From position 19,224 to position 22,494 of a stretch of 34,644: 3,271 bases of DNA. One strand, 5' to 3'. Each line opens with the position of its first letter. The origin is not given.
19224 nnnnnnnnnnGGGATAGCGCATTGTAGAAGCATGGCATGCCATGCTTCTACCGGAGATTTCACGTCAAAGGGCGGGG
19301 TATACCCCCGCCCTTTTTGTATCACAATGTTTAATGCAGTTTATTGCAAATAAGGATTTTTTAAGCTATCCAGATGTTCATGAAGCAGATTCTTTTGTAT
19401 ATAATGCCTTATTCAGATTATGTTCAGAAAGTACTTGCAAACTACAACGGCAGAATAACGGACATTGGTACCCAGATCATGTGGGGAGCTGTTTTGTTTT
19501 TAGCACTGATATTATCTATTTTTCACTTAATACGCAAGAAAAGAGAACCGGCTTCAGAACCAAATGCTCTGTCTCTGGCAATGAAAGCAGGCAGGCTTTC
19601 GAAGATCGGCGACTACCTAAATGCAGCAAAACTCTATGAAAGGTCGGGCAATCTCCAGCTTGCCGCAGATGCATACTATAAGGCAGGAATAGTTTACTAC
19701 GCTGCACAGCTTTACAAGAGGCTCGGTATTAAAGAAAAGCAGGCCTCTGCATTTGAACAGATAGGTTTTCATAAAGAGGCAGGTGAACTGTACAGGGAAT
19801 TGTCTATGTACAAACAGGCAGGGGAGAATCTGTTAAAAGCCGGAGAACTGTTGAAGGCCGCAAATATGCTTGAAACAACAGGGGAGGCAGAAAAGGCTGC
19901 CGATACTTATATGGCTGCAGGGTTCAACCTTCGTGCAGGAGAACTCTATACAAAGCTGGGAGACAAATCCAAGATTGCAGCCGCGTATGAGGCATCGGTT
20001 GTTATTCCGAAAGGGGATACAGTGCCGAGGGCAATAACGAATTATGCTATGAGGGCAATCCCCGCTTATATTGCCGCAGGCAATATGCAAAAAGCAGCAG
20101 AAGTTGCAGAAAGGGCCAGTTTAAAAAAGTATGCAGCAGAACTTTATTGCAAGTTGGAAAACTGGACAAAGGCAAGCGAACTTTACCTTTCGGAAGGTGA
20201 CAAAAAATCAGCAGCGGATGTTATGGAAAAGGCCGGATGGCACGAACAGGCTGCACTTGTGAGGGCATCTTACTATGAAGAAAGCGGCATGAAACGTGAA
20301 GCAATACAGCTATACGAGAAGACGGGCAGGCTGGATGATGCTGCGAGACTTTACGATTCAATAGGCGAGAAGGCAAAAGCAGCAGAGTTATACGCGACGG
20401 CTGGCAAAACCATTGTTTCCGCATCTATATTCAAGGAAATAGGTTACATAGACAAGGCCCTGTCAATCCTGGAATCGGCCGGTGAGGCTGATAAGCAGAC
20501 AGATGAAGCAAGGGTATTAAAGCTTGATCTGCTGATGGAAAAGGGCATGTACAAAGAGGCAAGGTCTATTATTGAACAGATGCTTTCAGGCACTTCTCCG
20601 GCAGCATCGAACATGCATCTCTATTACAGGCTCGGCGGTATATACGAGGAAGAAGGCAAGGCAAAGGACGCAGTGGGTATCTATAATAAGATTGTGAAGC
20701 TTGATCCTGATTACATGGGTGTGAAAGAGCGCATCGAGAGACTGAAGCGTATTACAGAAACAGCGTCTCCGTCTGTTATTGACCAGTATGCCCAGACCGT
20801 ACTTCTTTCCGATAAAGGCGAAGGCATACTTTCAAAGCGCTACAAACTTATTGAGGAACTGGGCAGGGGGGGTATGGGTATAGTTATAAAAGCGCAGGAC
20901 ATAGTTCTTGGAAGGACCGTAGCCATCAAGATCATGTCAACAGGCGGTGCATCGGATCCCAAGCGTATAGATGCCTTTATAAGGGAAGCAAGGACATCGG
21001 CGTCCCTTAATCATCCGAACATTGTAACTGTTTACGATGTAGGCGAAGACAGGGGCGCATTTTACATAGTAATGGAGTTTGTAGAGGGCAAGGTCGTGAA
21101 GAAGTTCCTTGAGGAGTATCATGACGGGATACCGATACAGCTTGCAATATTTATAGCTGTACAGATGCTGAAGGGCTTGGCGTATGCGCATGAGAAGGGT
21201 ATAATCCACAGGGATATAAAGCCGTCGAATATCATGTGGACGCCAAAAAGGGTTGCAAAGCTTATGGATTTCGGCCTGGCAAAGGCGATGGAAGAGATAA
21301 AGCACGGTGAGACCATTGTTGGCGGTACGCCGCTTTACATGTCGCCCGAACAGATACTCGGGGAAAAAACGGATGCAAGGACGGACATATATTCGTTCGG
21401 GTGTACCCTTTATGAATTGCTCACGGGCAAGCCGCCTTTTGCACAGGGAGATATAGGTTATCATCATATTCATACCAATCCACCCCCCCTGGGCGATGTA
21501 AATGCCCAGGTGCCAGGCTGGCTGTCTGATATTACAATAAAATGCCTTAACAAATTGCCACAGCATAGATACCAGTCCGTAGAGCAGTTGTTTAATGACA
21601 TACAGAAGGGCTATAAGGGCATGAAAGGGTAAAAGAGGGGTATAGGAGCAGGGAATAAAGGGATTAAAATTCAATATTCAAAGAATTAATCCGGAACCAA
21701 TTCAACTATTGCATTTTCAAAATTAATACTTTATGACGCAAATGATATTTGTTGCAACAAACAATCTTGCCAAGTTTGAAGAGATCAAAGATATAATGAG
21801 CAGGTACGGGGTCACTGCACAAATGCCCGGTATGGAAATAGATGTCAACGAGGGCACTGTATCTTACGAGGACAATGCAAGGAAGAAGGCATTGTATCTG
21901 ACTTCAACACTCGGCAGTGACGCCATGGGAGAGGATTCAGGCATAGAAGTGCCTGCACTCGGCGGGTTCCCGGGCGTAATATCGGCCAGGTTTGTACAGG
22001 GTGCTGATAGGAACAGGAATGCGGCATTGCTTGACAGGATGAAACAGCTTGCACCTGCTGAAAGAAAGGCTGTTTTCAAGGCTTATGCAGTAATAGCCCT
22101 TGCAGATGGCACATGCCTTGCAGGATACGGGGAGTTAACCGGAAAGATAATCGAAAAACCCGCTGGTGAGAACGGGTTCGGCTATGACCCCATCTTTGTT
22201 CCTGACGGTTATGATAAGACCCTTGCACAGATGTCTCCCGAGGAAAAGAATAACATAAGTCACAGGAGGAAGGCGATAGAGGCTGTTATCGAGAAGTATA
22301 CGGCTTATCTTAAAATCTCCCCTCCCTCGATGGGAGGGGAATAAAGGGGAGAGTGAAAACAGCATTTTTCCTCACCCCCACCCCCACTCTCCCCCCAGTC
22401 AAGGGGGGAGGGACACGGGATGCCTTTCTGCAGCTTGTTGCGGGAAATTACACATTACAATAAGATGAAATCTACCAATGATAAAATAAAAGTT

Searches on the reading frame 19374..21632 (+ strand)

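Call 56: search_protein_families(library=pfam, proteins=[window:19374-21632:+], max_evalue=0.00001)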
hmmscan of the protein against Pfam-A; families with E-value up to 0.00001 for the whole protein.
window:19374-21632:+ (752 aa): 7 families
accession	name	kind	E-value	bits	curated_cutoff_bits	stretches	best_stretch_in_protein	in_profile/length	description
PF00069.31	Pkinase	-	3.8e-56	190.8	31.7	1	490-738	1-256/263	Protein kinase domain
PF07714.23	PK_Tyr_Ser-Thr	-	1.1e-36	126.9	23.1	1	491-733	2-249/258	Protein tyrosine and serine/threonine kinase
PF13428.12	TPR_14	-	1.7e-10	40.9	23.5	0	416-450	3-37/44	Tetratricopeptide repeat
PF13176.12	TPR_7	-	2.5e-09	36.9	27.9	0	255-273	6-24/36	Tetratricopeptide repeat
PF00637.26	Clathrin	-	4.4e-08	33.4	29.6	0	238-288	73-123/143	Region in Clathrin and VPS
PF14559.12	TPR_19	-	7.9e-07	29.8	25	0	360-404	8-52/68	Tetratricopeptide repeat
PF01636.29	APH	-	1.8e-06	28.3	23.2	0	605-637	165-198/239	Phosphotransferase enzyme family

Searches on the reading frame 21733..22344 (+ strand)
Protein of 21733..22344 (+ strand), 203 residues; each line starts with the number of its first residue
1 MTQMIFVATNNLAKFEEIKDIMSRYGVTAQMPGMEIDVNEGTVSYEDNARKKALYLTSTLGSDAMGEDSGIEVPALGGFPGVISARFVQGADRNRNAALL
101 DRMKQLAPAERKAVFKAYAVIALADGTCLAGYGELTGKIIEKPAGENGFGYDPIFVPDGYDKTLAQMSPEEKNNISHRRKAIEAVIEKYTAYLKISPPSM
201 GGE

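Call 56: search_protein_families(library=pfam, proteins=[window:21733-22344:+], max_evalue=0.00001)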
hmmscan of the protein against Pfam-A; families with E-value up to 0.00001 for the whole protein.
window:21733-22344:+ (203 aa): 1 family
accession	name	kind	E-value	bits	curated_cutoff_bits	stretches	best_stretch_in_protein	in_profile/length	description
PF01725.21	Ham1p_like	-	2.7e-51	174.6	22.5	1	5-187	1-185/186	Ham1 family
